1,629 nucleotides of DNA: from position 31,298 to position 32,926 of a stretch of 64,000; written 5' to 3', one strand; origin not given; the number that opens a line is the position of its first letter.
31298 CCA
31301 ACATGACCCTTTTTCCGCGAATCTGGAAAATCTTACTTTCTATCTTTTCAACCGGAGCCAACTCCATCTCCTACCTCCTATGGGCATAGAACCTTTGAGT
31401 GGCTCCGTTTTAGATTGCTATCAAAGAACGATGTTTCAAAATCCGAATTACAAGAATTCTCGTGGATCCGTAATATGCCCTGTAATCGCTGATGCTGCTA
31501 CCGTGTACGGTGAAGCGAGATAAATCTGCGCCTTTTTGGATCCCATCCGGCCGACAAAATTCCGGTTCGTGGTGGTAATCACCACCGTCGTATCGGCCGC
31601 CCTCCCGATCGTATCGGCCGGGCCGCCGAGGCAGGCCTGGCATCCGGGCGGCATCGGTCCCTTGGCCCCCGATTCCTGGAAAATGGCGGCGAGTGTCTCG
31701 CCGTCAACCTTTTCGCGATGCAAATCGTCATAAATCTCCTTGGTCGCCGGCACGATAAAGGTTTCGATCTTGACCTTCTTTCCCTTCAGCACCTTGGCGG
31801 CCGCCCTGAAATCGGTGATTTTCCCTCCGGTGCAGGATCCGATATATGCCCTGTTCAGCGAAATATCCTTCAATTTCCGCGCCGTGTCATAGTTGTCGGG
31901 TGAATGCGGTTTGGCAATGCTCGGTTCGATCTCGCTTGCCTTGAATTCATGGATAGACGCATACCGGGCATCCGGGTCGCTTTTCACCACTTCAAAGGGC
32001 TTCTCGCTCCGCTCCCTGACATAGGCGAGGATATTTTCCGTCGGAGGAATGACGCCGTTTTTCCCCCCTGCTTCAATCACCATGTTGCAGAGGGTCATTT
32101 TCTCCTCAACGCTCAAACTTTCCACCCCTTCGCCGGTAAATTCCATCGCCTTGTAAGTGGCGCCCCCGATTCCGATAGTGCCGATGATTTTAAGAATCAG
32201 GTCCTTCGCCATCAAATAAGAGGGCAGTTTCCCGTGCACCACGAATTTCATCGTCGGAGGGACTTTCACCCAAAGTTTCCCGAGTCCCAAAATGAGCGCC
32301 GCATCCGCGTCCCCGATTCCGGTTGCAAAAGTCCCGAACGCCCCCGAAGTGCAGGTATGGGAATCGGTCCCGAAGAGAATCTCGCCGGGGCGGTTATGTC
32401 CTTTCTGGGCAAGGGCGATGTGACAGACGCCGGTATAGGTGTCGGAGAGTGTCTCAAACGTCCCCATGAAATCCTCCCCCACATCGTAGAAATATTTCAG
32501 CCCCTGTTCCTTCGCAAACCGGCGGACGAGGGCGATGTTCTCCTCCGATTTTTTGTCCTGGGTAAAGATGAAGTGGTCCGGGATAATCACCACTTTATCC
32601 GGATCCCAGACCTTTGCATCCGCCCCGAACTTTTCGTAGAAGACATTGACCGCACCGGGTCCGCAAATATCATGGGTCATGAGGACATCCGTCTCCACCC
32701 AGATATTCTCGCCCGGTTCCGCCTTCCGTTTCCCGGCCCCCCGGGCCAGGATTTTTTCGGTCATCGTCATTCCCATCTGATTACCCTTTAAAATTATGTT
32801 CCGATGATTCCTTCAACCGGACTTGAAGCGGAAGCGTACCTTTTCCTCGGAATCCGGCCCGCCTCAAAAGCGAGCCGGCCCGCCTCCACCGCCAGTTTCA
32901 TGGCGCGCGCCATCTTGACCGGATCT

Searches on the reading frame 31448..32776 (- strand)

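Call 68: search_protein_families(library=pfam, proteins=[window:31448-32776:-], max_evalue=0.00001)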
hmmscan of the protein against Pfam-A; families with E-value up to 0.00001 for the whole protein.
window:31448-32776:- (442 aa): 1 family
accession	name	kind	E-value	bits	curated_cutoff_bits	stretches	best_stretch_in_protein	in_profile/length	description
PF00330.25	Aconitase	-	3.6e-88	297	28.7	2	20-295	12-299/463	Aconitase family (aconitate hydratase)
